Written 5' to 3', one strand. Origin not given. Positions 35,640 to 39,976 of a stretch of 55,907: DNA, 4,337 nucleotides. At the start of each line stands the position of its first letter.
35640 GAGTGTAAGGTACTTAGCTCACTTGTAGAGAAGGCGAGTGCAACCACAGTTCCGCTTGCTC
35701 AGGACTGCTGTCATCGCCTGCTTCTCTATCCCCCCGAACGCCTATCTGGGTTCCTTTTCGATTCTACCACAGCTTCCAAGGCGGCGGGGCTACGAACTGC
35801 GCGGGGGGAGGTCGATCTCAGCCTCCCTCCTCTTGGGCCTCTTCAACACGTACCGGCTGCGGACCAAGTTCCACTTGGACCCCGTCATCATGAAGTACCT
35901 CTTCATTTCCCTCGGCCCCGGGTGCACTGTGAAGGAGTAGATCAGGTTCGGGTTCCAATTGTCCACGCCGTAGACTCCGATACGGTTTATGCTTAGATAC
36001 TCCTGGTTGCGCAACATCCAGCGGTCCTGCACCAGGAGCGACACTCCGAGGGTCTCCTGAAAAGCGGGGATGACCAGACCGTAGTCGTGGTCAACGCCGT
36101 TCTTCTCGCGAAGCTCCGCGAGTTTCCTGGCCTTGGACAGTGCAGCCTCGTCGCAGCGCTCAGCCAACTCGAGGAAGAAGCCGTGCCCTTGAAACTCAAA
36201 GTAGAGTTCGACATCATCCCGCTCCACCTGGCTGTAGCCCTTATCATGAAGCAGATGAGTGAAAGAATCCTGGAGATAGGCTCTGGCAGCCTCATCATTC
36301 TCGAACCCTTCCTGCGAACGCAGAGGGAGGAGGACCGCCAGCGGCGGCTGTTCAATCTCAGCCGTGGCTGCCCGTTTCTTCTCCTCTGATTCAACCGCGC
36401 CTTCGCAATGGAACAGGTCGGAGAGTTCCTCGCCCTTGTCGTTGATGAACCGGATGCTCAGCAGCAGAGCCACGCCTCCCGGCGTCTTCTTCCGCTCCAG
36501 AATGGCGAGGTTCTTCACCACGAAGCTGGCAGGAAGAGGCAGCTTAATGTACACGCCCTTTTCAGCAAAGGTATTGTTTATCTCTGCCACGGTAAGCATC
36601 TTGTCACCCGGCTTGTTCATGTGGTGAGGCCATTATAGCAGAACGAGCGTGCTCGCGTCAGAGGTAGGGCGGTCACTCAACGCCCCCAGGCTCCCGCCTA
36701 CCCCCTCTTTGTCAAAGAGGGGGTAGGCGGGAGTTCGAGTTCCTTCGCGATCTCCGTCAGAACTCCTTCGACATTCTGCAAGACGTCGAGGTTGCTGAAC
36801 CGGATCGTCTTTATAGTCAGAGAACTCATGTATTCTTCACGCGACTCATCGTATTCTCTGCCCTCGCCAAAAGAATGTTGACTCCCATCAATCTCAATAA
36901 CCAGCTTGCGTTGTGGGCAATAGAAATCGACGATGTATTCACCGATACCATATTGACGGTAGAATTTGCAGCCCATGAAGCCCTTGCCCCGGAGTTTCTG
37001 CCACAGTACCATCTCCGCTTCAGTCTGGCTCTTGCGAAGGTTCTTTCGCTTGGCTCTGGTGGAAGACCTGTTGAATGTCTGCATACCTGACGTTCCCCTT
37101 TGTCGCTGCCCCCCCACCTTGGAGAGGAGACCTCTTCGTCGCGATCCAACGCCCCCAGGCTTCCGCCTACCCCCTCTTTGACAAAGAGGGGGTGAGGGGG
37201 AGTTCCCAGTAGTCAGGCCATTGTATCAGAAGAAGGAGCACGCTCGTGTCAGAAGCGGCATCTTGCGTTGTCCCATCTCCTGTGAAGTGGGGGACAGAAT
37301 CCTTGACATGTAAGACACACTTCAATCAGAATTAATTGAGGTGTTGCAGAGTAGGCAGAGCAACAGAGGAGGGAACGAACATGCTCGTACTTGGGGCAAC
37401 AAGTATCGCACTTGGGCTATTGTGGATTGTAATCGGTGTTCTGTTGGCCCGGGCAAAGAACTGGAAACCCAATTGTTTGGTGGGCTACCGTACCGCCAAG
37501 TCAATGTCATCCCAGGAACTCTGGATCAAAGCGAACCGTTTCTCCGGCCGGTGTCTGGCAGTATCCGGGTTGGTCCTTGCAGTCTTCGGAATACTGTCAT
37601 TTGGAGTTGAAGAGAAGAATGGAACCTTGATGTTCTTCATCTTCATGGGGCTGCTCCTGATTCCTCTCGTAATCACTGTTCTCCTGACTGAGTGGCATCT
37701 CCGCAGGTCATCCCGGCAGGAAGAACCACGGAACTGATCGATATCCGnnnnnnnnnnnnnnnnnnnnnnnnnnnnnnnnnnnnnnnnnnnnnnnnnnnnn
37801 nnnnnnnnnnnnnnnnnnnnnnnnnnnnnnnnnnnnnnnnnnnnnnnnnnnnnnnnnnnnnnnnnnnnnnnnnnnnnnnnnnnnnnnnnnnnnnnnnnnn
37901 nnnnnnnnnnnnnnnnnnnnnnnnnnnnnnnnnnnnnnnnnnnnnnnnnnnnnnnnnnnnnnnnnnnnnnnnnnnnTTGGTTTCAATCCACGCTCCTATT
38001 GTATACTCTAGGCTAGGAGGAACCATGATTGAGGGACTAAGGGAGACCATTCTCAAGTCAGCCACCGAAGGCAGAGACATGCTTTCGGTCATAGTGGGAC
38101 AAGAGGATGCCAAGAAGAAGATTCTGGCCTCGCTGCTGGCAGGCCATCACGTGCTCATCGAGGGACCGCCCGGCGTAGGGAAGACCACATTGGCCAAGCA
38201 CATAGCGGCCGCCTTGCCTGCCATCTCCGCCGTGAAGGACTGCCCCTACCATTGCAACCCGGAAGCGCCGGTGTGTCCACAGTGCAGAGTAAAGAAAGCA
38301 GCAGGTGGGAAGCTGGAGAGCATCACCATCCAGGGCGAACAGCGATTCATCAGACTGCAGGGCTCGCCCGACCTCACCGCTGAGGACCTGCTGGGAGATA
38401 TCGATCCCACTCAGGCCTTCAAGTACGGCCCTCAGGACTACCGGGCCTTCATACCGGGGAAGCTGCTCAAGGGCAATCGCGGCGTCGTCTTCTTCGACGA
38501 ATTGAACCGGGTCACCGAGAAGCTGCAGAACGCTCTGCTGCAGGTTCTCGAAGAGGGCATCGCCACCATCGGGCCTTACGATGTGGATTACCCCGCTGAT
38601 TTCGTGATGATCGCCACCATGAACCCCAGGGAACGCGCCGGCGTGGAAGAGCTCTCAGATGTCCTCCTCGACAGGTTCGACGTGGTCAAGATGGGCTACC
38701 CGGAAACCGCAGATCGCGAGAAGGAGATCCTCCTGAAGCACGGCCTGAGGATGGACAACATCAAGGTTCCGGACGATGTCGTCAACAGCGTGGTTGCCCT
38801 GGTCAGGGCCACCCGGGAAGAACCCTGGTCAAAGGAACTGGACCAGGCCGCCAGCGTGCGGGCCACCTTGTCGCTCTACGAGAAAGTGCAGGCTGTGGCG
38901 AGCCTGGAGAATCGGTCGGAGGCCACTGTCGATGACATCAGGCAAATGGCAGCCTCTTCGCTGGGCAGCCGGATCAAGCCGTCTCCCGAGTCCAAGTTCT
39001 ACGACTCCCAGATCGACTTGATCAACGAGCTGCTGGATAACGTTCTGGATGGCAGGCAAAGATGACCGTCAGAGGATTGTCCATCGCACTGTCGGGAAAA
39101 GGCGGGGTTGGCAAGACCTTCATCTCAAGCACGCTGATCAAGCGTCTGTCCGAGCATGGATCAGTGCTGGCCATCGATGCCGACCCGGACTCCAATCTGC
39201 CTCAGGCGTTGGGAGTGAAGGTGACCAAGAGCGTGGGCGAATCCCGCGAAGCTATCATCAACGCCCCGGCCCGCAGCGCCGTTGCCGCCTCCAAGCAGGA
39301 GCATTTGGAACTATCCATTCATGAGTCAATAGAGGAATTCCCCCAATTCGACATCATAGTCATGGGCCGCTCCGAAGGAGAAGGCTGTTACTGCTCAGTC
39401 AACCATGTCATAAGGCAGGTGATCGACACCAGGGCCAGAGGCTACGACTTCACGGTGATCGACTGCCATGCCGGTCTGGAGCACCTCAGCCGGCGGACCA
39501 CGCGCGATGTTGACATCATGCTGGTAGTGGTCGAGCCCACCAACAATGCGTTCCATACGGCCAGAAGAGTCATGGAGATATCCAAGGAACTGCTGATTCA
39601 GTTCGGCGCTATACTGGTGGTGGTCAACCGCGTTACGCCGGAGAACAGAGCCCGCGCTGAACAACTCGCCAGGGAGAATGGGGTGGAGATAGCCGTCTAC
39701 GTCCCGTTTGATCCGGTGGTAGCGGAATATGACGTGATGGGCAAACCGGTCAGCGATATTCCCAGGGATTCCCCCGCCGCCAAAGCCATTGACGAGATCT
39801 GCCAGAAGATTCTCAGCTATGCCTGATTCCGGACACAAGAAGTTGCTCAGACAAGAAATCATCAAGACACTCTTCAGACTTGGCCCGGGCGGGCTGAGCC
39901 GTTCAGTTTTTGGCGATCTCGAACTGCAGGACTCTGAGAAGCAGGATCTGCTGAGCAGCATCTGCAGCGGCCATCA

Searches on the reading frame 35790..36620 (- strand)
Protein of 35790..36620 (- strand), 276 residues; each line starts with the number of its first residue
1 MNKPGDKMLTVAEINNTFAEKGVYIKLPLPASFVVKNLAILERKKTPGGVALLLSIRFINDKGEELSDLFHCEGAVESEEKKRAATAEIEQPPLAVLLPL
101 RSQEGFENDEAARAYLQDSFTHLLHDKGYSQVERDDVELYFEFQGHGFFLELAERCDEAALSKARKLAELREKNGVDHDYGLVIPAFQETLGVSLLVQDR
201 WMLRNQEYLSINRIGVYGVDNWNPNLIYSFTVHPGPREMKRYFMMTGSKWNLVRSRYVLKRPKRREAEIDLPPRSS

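Call 25: search_protein_families(library=pfam, proteins=[window:35790-36620:-], max_evalue=0.01)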
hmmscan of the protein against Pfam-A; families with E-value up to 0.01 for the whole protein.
window:35790-36620:- (276 aa): 0 families

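Call 40: search_solved_structures(query=window:35790-36620:-, show_alignments=1, max_evalue=1)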
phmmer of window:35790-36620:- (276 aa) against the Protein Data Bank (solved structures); distinct sequences matched with E-value up to 1: 2.
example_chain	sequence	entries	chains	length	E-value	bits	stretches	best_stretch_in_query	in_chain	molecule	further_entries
8pnt_C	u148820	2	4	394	0.14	14.8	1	42-114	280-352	Phosphorylated adapter RNA export protein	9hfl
2xc7_A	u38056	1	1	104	0.15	14.7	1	42-84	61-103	PHOSPHORYLATED ADAPTER RNA EXPORT PROTEIN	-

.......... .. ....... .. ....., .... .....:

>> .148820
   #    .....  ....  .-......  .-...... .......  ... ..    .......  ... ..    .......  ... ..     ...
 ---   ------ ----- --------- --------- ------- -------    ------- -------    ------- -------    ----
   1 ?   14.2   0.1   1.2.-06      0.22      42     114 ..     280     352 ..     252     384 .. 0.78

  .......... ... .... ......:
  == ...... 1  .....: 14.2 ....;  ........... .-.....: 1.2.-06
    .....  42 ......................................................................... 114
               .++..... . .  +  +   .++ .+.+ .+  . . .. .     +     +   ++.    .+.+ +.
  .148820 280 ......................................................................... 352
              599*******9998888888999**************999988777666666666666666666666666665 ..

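Call 53: search_solved_structures(query=A2, max_evalue=10)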
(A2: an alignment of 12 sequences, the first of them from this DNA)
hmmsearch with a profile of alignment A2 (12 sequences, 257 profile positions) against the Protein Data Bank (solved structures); distinct sequences matched with E-value up to 10: 1.
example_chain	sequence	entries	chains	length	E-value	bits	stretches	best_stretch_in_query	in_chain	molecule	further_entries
8epv_A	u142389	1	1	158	0.6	12.3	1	17-78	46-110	Fel d 7 allergen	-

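Call 57: search_protein_families(library=ncbifam, proteins=[window:35790-36620:-], max_evalue=0.001)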
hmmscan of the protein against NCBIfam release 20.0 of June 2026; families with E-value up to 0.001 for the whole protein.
window:35790-36620:- (276 aa): 0 families

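Call 68: find_homologous_proteins(query=window:35790-36620:-, max_evalue=0.001)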
Query window:35790-36620:- (276 aa): 73 proteins with E <= 0.001 among 2082 candidates.
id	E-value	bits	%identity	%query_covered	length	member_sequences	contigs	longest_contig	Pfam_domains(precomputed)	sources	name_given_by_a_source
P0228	4.8e-168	575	92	100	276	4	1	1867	-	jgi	-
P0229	2.5e-136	471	75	99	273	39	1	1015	-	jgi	jgi:hypothetical protein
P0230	8.0e-131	453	73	98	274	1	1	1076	-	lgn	-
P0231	4.8e-130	451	74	99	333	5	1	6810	-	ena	-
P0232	2.9e-129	448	73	96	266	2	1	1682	-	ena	-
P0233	3.0e-129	448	73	99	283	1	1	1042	-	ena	-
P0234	3.1e-129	448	74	98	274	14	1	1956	-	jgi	jgi:hypothetical protein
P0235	6.7e-128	444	71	99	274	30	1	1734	-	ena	-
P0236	2.3e-127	442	73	99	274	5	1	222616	-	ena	-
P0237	1.2e-126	440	71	99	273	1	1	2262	-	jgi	jgi:hypothetical protein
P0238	1.6e-126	439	70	99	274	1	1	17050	-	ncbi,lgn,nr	ncbi:MAG: hypothetical protein QUS33_04445 [Dehalococcoidia bacterium]|nr:hypothetical protein [Deha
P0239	3.3e-126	438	72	98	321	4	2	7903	-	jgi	jgi:hypothetical protein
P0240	6.9e-126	437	71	98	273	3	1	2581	-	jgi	jgi:hypothetical protein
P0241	1.1e-125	437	72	98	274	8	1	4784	-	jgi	-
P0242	2.0e-125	436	72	96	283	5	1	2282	-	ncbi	-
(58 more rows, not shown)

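Call 83: predict_structure(alignment_id=A4)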
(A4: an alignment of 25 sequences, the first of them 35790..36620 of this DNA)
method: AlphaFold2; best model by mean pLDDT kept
length: 276 residues; sequences in the alignment: 25
mean_pLDDT: 81.9   pTM: 0.61
mean pLDDT of the five models: 81.9, 80.0, 79.1, 74.5, 74.3
residues with pLDDT >= 90: 117; 70-90: 114; 50-70: 14; < 50: 31
segments of 3 or more residues with pLDDT < 50: 1-5, 78-91, 265-276
pLDDT, mean of each block of 10 residues (from residue 1): 55 82 78 86 75 86 88 63 39 80 89 97 95 97 94 96 98 95 93 89 94 95 91 79 81 76 49 39
secondary structure, 60 per line:
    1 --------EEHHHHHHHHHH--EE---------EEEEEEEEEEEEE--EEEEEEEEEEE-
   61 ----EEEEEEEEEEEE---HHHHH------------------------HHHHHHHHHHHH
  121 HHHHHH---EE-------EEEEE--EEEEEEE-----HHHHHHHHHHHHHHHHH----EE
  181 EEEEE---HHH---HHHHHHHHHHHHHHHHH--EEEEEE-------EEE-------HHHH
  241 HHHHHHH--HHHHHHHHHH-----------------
elements in order: H11-20 E34-46 E49-59 E65-76 H80-84 H109-126 E139-143 E146-152 H158-174 E179-185 H195-211 E214-219 E227-229 H237-247 H250-259

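Call 87: fold_search(model_id=the predicted structure, library=pdb)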
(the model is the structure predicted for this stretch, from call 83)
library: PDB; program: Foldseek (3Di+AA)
matches with E <= 10: 1264; with E <= 0.001: 0
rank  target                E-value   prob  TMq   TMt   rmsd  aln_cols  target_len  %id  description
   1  5gkj_B                1.7e-03  0.82  0.21  0.25  14.6       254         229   13  Structure of EndoMS in apo form (released 2016-11-02)
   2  2vld_A                1.9e-03  0.96  0.28  0.33  18.8       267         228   13  crystal structure of a repair endonuclease from Pyrococcus abyssi (released 2009-05-19)
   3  2vld_B                2.2e-03  0.95  0.28  0.34  18.9       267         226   13  crystal structure of a repair endonuclease from Pyrococcus abyssi (released 2009-05-19)
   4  9u49_A                6.5e-03  0.98  0.28  0.20  14.1       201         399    9  crystal structure of Cdn1 in complex with cA4 (released 2026-02-04)
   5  9o4g_B                3.8e-02  0.28  0.17  0.09  21.5       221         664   11  Cryo-EM structure of the CHSY3-CHPF1 chondroitin synthase heterodimer (released 2026-03-04)
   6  3dpn_A                5.8e-02  0.09  0.09  0.06  19.1       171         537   12  Crystal Structure of cpaf s499a mutant (released 2009-01-13)
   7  4rlt_A                6.2e-02  0.80  0.16  0.25   6.3        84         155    8  Crystal Structure of (3R)-hydroxyacyl-ACP dehydratase HadAB hetero-dimer from Mycobacterium tuberculosis complexed wit (released 2015-10-21)
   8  8z4i_B                6.6e-02  0.87  0.22  0.16   9.0       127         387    8  crystal structure of Cdn1 in complex with cA3 (released 2026-02-04)
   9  3odh_A                6.6e-02  0.80  0.26  0.34   8.1       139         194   16  Structure of OkrAI/DNA complex (released 2010-10-06)
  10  1pn2_A                7.0e-02  0.85  0.16  0.16   7.0        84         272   12  Crystal structure analysis of the selenomethionine labelled 2-enoyl-CoA hydratase 2 domain of Candida tropicalis multi (released 2004-04-13)
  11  4kc5_B                7.0e-02  0.54  0.15  0.06   6.1        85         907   13  Crystal structure of the C-terminal part of RhiE from Burkholderia rhizoxinica (released 2013-09-18)
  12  4ffu_B                7.8e-02  0.85  0.13  0.21   7.2        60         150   15  CRYSTAL STRUCTURE OF putative MaoC-like (monoamine oxidase-like) protein, similar to NodN from Sinorhizo Bium meliloti (released 2012-06-13)
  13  3oml                  7.8e-02  0.18  0.11  0.06  19.6       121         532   13  Structure of full-length peroxisomal multifunctional enzyme type 2 from Drosophila melanogaster (released 2011-03-09)
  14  9iac_B                7.8e-02  0.15  0.17  0.18  18.9       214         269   10  Structure of the Argonaute-associated Cas4 family protein 1 (ACE1) from Microcystis aeruginosa (MaACE1) (released 2025-04-23)
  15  4ffu_C                9.4e-02  0.80  0.13  0.21   7.2        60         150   17  CRYSTAL STRUCTURE OF putative MaoC-like (monoamine oxidase-like) protein, similar to NodN from Sinorhizo Bium meliloti (released 2012-06-13)
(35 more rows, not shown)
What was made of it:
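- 35790..36620 (-): c8: a conserved 276-aa protein of unknown function, the last gene of the conserved cluster. It has an N-terminal beta domain and a PD-(D/E)xK-like C-terminal domain that is paralogous to the c4_189 protein of related loci. AF2 pLDDT 82 with weak Foldseek hits to NucS/EndoMS (calls 83, 87).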

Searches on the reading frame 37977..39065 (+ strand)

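Call 25: search_protein_families(library=pfam, proteins=[window:37977-39065:+], max_evalue=0.01)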
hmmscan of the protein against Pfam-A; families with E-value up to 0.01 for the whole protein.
window:37977-39065:+ (362 aa): 30 families (the best 25 are shown)
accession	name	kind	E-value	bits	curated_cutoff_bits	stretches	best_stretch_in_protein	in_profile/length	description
PF07726.17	AAA_3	-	3.5e-19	69.4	27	1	121-234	24-129/131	ATPase family associated with various cellular activities (AAA)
PF01078.27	Mg_chelatase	-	6e-19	68.7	20.3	2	36-85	2-51/207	Magnesium chelatase, subunit ChlI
PF07728.20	AAA_5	-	1.5e-18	67.6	22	2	122-234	26-139/139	AAA domain (dynein-related subfamily)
PF00158.32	Sigma54_activat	-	3.6e-09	37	20.2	1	161-224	87-150/168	Sigma-54 interaction domain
PF20030.5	bpMoxR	-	2.7e-08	33.6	27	1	35-80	10-55/205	MoxR domain in the MoxR-vWA-beta-propeller ternary systems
PF00004.35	AAA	-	6.8e-08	33.5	21.2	1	59-236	1-125/131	ATPase family associated with various cellular activities (AAA)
PF17863.7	AAA_lid_2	-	1.7e-07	31.3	22.7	1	291-339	12-62/74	AAA lid domain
PF00493.29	MCM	-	2.2e-07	30.7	23.3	1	160-239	114-203/224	MCM P-loop domain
PF07724.20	AAA_2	-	2.5e-07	31.3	27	1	59-197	6-105/166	AAA domain (Cdc48 subfamily)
PF05496.18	RuvB_N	-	7.9e-07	29.4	27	1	56-81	33-58/159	Holliday junction DNA helicase RuvB P-loop domain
PF20720.3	nSTAND3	-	2.4e-06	27.8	27.2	1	46-80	7-41/155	Novel STAND NTPase 3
PF08298.17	AAA_PrkA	-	3.9e-06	26.6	25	1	137-252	202-320/358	PrkA AAA domain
PF13191.12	AAA_16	-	8.5e-06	26.8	32.6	1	56-187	22-152/167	AAA ATPase domain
PF13401.12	AAA_22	-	7.3e-05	23.5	27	1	58-188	7-105/130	AAA domain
PF13245.12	AAA_19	-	0.00032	21.3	25.1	1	48-193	3-116/134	AAA domain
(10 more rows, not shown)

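Call 57: search_protein_families(library=ncbifam, proteins=[window:37977-39065:+], max_evalue=0.001)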
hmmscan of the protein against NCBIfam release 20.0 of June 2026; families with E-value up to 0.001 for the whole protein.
window:37977-39065:+ (362 aa): 33 families (the best 25 are shown)
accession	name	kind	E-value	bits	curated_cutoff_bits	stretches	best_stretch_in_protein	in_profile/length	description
TIGR02442.1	Cob-chelat-sub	hypoth_equivalog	9e-33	113.6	779.45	1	36-236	3-194/641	putative cobaltochelatase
TIGR02030.1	BchI-ChlI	equivalog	1.5e-27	96.7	466.95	1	37-236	4-198/337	magnesium chelatase ATPase subunit I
TIGR02031.1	BchD-ChlD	equivalog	1e-18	67.4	499.55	1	59-322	19-260/608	magnesium chelatase ATPase subunit D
TIGR02640.1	gas_vesic_GvpN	equivalog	3.6e-18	66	266.8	1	171-311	109-242/262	gas vesicle protein GvpN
TIGR00368.1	TIGR00368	hypoth_equivalog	3.8e-14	52.1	362.4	2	33-84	189-239/499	YifB family Mg chelatase-like AAA ATPase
NF007365.0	PRK09862.1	equivalog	1.8e-12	46.6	530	1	32-85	186-239/506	YifB family Mg chelatase-like AAA ATPase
TIGR00764.1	lon_rel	equivalog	9.7e-11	40.9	516.6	1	35-114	16-92/608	ATP-dependent protease LonB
NF047784.1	MadB_ATPase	equivalog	2.9e-10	39.8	475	1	169-296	140-257/298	MadB family AAA-type ATPase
TIGR02903.1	spore_lon_C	equivalog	3.1e-08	32.6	678.8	1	35-75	152-194/615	Lon family ATP-dependent protease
NF005677.0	PRK07471.1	equivalog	2.5e-07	30.2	252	1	38-80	20-65/366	DNA polymerase III subunit delta'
TIGR00678.1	holB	equivalog_domain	2.6e-07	30.4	180.6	1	55-193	13-122/188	DNA polymerase III subunit delta'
NF038308.1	RNA_repair_RtcR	equivalog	3.7e-07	29.4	650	1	160-252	271-365/530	RNA repair transcriptional activator RtcR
TIGR00635.1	ruvB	equivalog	4.2e-07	29.3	299.05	1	57-82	31-56/305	Holliday junction branch migration DNA helicase RuvB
NF000868.0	PRK00080.1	equivalog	2.1e-06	26.9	282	1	56-81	51-76/330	Holliday junction branch migration DNA helicase RuvB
NF011524.0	PRK14963.1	equivalog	1.2e-05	24.6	601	1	39-89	16-70/647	DNA polymerase III subunits gamma and tau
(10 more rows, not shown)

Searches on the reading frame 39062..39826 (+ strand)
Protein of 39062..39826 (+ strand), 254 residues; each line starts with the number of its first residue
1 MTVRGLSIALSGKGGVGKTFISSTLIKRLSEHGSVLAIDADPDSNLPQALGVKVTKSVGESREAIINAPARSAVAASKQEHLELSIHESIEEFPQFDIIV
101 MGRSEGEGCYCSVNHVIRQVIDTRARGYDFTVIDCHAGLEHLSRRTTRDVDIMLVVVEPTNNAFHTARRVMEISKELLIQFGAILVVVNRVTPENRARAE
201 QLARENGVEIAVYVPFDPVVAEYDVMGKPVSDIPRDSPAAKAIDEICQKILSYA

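Call 25: search_protein_families(library=pfam, proteins=[window:39062-39826:+], max_evalue=0.01)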
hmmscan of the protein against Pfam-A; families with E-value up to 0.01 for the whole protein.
window:39062-39826:+ (254 aa): 10 families
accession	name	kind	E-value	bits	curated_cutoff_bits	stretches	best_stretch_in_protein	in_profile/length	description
PF01656.29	CbiA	-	5.5e-16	59.1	25.4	1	9-230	3-125/125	CobQ/CobB/MinD/ParA nucleotide binding domain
PF13614.12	AAA_31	-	2.5e-13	50.8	27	1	12-172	9-162/177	AAA domain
PF10609.15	ParA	-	9.6e-12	45.3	27.1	1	8-250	7-245/246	NUBPL iron-transfer P-loop NTPase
PF02374.21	ArsA_ATPase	-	7.8e-09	35.6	24.3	1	8-57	4-54/305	Anion-transporting ATPase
PF00142.24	Fer4_NifH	-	7.2e-08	32.7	25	1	8-47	3-43/271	4Fe-4S iron sulfur cluster binding proteins, NifH/frxC family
PF06564.18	CBP_BcsQ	-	8.2e-07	29.2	21.3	1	8-180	4-169/234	Cellulose biosynthesis protein BcsQ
PF13191.12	AAA_16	-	5.4e-05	24.2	32.6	1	4-121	23-124/167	AAA ATPase domain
PF02629.25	CoA_binding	-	0.0038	18.4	22.3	0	117-172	31-85/97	CoA binding domain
PF24883.2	NPHP3_N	-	0.0047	17.6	24.8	1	9-36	26-53/164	Nephrocystin 3, N-terminal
PF06414.18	Zeta_toxin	-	0.0084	16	22.3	0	8-41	19-52/199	Zeta toxin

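Call 57: search_protein_families(library=ncbifam, proteins=[window:39062-39826:+], max_evalue=0.001)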
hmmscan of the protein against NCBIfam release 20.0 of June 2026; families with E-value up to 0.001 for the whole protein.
window:39062-39826:+ (254 aa): 18 families
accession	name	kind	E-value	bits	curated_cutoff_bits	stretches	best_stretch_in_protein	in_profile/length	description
TIGR01969.1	minD_arch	subfamily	4.6e-19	68.6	201.75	2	111-251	92-231/251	cell division ATPase MinD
TIGR03371.1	cellulose_yhjQ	equivalog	1.2e-14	54.4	157.85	1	11-247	8-238/246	cellulose biosynthesis protein BcsQ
NF041546.1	ParA_partition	equivalog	5.8e-13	48.9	180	2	117-247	66-201/203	ParA family partition ATPase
TIGR01968.1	minD_bact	equivalog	2.8e-12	46.5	212.9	1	115-250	99-236/261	septum site-determining protein MinD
NF041136.1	MrpORP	equivalog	1.4e-11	44.4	450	1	8-252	9-250/365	iron-sulfur cluster carrier protein MrpORP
TIGR03815.1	CpaE_hom_Actino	equivalog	1.2e-10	41.1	154.45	1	4-248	110-338/340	septum site-determining protein Ssd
TIGR00345.1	GET3_arsA_TRC40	subfamily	1.9e-07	30.9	135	1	10-56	2-49/299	TRC40/GET3/ArsA family transport-energizing ATPase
NF033200.1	F430_CfbC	exception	2.8e-06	26.9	402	0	8-48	3-44/260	Ni-sirohydrochlorin a,c-diamide reductive cyclase ATP-dependent reductase subunit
TIGR01287.1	nifH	equivalog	4.5e-06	26.2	394.35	0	166-251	161-245/275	nitrogenase iron protein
NF047398.1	AAA_KGGVGR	domain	6.8e-06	26.5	90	0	11-41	9-40/190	KGGVGR-motif variant AAA ATPase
NF010443.0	PRK13869.1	subfamily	8.1e-06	24.9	446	1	12-167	129-291/405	plasmid-partitioning protein RepA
TIGR04291.1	arsen_driv_ArsA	equivalog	1.4e-05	24.1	650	1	10-58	8-57/565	arsenical pump-driving ATPase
TIGR03453.1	partition_RepA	equivalog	5.6e-05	22.1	348.45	1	13-161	113-268/387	plasmid partitioning protein RepA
TIGR02016.1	BchX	equivalog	0.00032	20.1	331.2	0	8-50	3-46/296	chlorophyllide a reductase iron protein subunit X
NF041417.1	ArsA_halo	exception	0.00041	19.2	800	0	10-59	17-67/617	arsenical pump-driving ATPase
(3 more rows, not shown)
